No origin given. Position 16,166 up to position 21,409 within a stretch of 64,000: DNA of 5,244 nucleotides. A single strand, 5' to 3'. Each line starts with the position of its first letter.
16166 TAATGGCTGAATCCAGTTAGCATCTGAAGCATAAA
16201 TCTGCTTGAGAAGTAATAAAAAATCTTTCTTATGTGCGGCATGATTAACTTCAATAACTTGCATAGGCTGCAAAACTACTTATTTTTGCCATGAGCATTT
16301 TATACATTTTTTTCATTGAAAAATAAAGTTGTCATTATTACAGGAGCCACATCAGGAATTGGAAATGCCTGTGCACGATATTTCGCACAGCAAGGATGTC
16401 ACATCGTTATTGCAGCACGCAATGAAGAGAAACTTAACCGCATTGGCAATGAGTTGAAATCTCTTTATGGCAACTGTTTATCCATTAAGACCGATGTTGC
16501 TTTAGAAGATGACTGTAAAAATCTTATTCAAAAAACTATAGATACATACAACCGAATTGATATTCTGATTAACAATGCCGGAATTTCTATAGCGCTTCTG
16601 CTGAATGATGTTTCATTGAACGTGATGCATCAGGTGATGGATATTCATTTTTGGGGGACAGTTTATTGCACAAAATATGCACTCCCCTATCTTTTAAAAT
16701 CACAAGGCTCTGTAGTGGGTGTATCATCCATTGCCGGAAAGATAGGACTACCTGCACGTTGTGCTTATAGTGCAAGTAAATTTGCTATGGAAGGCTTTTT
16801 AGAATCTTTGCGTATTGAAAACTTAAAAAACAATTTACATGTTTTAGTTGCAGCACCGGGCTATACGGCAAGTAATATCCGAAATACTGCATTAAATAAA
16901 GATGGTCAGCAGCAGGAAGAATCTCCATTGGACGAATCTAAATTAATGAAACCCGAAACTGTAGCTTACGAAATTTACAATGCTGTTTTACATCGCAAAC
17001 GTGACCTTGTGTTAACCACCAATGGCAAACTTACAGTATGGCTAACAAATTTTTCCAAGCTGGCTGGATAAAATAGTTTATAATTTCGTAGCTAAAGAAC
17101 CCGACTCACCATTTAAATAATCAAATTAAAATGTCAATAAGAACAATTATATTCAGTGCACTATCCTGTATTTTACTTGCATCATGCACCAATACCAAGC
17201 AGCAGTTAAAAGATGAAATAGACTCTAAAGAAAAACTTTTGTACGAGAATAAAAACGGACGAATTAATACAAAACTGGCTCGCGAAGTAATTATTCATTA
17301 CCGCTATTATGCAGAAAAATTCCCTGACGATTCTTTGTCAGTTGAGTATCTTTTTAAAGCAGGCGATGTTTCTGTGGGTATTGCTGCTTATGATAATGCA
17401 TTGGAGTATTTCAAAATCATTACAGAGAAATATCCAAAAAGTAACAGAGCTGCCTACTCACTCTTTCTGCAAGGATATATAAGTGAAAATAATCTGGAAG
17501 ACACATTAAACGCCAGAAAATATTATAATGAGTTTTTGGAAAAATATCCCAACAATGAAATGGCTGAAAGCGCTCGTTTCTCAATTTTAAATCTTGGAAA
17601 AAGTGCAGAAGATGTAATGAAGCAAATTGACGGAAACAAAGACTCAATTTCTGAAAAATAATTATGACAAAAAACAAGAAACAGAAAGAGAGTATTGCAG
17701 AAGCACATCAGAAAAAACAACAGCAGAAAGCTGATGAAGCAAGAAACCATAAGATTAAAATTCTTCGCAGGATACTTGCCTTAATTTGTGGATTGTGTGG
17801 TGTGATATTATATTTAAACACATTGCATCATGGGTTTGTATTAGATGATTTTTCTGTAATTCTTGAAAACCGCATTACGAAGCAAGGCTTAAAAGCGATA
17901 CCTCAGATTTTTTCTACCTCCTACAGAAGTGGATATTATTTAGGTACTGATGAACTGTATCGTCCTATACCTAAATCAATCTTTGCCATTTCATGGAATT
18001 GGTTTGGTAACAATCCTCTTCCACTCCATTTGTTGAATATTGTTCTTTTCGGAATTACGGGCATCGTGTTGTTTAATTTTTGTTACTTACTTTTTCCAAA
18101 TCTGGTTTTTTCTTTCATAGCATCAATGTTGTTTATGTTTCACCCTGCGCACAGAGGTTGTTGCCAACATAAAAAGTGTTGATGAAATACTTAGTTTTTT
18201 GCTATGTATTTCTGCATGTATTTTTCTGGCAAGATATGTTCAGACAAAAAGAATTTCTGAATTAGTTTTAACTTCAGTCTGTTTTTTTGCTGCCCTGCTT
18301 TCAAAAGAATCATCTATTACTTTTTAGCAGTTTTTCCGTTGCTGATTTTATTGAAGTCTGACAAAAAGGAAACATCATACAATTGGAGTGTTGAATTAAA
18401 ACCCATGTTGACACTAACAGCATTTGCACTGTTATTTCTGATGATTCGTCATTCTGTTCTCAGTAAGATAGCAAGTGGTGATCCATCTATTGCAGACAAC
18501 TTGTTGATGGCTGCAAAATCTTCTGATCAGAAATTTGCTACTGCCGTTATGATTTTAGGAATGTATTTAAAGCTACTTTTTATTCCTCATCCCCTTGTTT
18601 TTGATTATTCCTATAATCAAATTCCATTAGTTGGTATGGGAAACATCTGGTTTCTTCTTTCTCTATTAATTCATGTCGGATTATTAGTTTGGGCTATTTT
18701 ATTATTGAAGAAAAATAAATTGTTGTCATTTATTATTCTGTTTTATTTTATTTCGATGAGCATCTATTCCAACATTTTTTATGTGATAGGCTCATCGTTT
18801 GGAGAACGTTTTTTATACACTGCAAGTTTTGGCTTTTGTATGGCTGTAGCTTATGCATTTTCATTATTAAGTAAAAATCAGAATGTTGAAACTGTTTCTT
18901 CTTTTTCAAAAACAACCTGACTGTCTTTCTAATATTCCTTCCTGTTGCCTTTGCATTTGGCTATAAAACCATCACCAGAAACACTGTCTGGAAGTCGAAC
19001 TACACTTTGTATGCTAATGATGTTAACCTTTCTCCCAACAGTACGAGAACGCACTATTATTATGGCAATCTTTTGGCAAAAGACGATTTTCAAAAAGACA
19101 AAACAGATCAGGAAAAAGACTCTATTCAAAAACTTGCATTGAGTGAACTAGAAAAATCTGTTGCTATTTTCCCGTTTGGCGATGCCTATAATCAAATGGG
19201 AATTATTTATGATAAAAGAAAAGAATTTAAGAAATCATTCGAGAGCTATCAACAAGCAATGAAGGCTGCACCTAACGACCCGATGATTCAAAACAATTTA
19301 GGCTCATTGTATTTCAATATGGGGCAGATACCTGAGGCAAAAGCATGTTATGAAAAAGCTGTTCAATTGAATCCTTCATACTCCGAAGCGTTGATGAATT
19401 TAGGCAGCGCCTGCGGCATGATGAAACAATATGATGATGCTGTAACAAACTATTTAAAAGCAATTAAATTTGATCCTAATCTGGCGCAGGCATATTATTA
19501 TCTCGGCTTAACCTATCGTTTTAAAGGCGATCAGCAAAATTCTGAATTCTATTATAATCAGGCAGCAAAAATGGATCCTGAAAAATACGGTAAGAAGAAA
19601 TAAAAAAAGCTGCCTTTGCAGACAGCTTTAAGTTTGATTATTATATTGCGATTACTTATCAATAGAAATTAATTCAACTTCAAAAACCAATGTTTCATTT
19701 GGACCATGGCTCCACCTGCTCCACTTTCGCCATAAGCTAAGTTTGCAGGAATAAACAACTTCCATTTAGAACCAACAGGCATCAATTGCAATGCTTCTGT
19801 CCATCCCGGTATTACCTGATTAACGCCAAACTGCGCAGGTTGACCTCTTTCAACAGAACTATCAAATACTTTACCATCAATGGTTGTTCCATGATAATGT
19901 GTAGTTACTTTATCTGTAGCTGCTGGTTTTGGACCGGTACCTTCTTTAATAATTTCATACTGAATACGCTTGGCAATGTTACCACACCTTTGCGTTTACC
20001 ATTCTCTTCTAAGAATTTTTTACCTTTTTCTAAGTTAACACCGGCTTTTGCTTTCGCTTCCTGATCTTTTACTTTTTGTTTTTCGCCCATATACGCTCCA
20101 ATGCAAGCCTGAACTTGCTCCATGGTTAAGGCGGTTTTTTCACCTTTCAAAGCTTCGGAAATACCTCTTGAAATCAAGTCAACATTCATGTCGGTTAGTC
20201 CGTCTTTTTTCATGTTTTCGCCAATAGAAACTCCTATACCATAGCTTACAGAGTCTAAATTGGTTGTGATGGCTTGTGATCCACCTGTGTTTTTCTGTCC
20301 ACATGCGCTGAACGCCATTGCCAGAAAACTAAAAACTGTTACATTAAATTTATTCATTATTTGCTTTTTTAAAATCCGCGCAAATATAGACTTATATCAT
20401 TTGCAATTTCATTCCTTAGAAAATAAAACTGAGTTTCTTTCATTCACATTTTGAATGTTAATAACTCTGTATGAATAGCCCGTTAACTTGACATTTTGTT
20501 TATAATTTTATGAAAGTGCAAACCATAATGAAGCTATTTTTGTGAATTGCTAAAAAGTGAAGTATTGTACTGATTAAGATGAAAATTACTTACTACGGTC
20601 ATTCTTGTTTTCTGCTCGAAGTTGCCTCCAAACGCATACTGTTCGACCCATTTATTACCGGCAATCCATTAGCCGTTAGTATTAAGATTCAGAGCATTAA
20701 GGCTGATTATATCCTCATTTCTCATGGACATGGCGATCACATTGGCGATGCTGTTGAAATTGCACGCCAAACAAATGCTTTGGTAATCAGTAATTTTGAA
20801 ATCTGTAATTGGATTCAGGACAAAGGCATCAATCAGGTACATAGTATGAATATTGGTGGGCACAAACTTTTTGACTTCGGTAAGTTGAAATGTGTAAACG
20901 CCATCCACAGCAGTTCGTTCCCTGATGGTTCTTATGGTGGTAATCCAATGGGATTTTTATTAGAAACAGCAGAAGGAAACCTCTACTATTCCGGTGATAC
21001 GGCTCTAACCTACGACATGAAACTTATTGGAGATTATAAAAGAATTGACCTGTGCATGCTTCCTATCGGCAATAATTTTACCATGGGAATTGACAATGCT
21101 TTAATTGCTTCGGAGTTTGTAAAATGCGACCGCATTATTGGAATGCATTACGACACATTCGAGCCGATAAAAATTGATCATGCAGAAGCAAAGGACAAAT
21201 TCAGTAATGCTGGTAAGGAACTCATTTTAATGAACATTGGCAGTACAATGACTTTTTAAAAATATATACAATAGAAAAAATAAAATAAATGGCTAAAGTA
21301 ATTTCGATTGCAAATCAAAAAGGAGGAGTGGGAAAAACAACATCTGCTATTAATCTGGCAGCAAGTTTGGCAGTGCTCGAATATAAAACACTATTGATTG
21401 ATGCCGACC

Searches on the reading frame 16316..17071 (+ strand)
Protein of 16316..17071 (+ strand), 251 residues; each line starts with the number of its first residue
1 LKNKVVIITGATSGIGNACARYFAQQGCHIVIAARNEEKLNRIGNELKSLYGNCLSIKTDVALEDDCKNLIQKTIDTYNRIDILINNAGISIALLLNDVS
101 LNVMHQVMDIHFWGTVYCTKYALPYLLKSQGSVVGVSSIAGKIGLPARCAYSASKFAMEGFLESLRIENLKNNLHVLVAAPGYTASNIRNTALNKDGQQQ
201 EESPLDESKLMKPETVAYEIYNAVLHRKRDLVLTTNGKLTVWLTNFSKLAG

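Call 24: search_protein_families(library=pfam, proteins=[window:16316-17071:+], max_evalue=0.0001)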
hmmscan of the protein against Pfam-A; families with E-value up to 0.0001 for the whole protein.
window:16316-17071:+ (251 aa): 4 families
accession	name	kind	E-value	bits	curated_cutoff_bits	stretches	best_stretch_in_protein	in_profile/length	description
PF00106.31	adh_short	-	4.8e-51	173.4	26.6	1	4-192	1-190/195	short chain dehydrogenase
PF13561.12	adh_short_C2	-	2e-36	126.2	27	1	10-217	1-210/236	Enoyl-(Acyl carrier protein) reductase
PF08659.16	KR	-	3.3e-15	56.9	22.6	1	6-170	3-168/180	KR domain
PF23441.1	SDR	-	7.8e-08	32.4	27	1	3-196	7-206/258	SDR-like rossmann domain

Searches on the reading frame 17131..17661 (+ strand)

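Call 24: search_protein_families(library=pfam, proteins=[window:17131-17661:+], max_evalue=0.0001)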
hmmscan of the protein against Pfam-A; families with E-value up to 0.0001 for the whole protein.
window:17131-17661:+ (176 aa): 1 family
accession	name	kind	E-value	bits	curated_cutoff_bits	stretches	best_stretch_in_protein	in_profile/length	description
PF13174.12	TPR_6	-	1.1e-08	35.6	26.3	0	109-141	1-32/33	Tetratricopeptide repeat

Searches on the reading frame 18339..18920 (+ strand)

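Call 50: search_protein_families(library=pfam, proteins=[window:18339-18920:+], max_evalue=0.001)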
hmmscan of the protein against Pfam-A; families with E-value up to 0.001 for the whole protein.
window:18339-18920:+ (193 aa): 1 family
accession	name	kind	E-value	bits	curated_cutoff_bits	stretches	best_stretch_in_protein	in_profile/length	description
PF08409.16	TMTC_DUF1736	-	0.00012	22.4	27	1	58-99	16-57/75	Protein O-mannosyl-transferase TMTC, DUF1736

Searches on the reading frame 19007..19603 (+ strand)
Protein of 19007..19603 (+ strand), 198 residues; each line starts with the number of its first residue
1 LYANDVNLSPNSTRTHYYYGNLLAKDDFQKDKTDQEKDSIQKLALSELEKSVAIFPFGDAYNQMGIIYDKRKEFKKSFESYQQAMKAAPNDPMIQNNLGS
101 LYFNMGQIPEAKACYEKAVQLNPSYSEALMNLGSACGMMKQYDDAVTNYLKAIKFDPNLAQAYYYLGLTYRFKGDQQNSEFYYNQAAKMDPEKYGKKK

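Call 50: search_protein_families(library=pfam, proteins=[window:19007-19603:+], max_evalue=0.001)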
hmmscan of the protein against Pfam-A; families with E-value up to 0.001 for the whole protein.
window:19007-19603:+ (198 aa): 17 families
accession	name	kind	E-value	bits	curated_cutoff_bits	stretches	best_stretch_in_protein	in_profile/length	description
PF00515.34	TPR_1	-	1.5e-32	110.5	27.8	4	95-125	4-34/34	Tetratricopeptide repeat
PF07719.23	TPR_2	-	1.1e-28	97.3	27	4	95-124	4-33/34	Tetratricopeptide repeat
PF13181.12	TPR_8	-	1e-26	91.2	25.7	3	96-124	5-33/34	Tetratricopeptide repeat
PF13431.12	TPR_17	-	2.5e-25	87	24.4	3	149-177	2-30/34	Tetratricopeptide repeat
PF13414.12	TPR_11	-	2.5e-24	85.1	26.8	3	141-170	9-38/42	TPR repeat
PF13424.12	TPR_12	-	4e-19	69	30.1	2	94-155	5-74/77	Tetratricopeptide repeat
PF13428.12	TPR_14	-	1.6e-12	47.2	23.5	1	97-133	6-42/44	Tetratricopeptide repeat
PF13432.12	TPR_16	-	1.8e-12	47.9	32.7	1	98-135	3-40/65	Tetratricopeptide repeat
PF13374.12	TPR_10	-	1.8e-11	44.1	27.5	1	95-121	5-31/42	Tetratricopeptide repeat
PF14559.12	TPR_19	-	7.3e-09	36.3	25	2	106-158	5-57/68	Tetratricopeptide repeat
PF13174.12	TPR_6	-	1.2e-08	35.4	26.3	0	98-123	6-31/33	Tetratricopeptide repeat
PF25063.1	ARM_TT21_C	-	6.9e-08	33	35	0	98-156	101-159/209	Tetratricopeptide repeat protein 21 C-terminal ARM domain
PF13176.12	TPR_7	-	7.9e-06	26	27.9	0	60-91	1-34/36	Tetratricopeptide repeat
PF23914.1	TPR_CcmH_CycH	-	6.7e-05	23.2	42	1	85-191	43-152/158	Cytochrome c-type biogenesis protein H TPR domain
PF02259.29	FAT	-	0.0001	22.1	24.2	0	101-170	229-293/343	FAT domain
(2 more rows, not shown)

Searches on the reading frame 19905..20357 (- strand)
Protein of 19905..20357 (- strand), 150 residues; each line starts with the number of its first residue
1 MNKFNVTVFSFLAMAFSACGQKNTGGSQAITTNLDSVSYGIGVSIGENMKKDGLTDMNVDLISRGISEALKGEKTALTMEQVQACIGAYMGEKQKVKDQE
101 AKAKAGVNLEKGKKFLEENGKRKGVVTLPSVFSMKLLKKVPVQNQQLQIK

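Call 50: search_protein_families(library=pfam, proteins=[window:19905-20357:-], max_evalue=0.001)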
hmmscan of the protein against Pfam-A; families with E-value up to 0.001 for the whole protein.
window:19905-20357:- (150 aa): 1 family
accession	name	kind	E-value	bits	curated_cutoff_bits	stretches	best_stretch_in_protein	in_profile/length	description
PF01346.23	FKBP_N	-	4.4e-21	76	22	1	35-130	2-91/97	Domain amino terminal to FKBP-type peptidyl-prolyl isomerase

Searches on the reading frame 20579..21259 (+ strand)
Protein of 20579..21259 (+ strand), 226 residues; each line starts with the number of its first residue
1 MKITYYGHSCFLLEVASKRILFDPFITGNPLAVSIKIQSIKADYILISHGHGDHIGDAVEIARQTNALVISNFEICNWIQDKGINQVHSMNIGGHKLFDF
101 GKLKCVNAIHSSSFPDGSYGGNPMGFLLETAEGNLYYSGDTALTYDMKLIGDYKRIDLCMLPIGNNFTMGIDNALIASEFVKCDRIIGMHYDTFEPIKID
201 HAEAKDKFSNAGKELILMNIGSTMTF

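Call 50: search_protein_families(library=pfam, proteins=[window:20579-21259:+], max_evalue=0.001)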
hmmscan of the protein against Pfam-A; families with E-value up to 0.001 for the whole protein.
window:20579-21259:+ (226 aa): 3 families
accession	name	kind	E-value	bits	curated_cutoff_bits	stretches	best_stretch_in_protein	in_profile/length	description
PF13483.12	Lactamase_B_3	-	2.4e-23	83.3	24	1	2-190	1-160/160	Beta-lactamase superfamily domain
PF12706.13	Lactamase_B_2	-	3.5e-19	69.7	27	1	19-191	2-200/200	Beta-lactamase superfamily domain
PF00753.33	Lactamase_B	-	2e-13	51.1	22.7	1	7-152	5-161/196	Metallo-beta-lactamase superfamily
